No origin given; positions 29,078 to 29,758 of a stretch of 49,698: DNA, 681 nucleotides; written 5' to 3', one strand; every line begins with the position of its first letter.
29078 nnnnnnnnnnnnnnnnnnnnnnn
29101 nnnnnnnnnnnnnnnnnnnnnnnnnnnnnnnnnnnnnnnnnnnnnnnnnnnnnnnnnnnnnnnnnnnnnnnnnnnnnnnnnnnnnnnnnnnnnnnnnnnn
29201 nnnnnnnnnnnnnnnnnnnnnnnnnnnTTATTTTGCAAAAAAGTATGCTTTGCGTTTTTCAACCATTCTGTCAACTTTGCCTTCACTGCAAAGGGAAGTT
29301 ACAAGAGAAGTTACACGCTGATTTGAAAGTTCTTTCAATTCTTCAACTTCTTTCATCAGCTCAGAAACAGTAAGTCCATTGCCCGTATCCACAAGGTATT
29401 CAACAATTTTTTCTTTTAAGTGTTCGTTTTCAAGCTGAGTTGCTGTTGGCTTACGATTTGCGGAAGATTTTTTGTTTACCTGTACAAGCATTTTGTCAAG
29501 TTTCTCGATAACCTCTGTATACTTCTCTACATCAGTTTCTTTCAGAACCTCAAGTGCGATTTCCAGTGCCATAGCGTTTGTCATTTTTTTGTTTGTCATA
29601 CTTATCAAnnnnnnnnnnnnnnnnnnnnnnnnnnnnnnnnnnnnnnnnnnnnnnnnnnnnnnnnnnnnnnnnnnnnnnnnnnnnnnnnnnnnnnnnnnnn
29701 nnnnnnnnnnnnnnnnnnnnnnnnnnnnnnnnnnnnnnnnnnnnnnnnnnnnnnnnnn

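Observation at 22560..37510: Seven copies of a regulatory cassette: operator-like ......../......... repeats, an antisense consensus promoter, a conserved GC-rich hairpin RNA and a terminator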

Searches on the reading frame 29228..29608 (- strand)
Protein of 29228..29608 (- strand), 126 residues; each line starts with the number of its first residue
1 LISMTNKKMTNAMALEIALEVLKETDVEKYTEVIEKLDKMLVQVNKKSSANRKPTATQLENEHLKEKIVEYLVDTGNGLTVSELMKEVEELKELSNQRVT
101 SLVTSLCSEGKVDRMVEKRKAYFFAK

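Call 38: search_protein_families(library=pfam, proteins=[window:29228-29608:-], max_evalue=0.01)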
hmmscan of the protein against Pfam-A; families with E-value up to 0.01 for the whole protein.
window:29228-29608:- (126 aa): 2 families
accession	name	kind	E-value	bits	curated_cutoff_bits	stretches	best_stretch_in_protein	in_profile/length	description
PF15611.11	EH_Signature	-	0.0021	17.9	27.5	1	29-120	117-207/423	EH_Signature domain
PF03965.22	Penicillinase_R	-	0.0024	18.7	22.6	1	65-125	5-64/115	Penicillinase repressor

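Call 82: search_protein_families(library=phrogs, proteins=[window:29228-29608:-], max_evalue=0.001)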
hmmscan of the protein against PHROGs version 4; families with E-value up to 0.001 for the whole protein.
window:29228-29608:- (126 aa): 0 families

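Call 83: search_solved_structures(query=window:29228-29608:-, max_evalue=1)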
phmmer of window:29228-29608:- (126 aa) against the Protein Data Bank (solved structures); distinct sequences matched with E-value up to 1: 3.
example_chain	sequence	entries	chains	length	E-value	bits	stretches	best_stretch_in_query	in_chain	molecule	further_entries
6xp5_U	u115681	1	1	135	0.31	14.6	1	43-101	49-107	Mediator of RNA polymerase II transcription subunit 21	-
4gpm_A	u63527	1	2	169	0.33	14.5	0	30-101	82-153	Engineered Protein OR264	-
8y6v_E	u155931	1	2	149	0.41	14.2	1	9-62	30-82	gp85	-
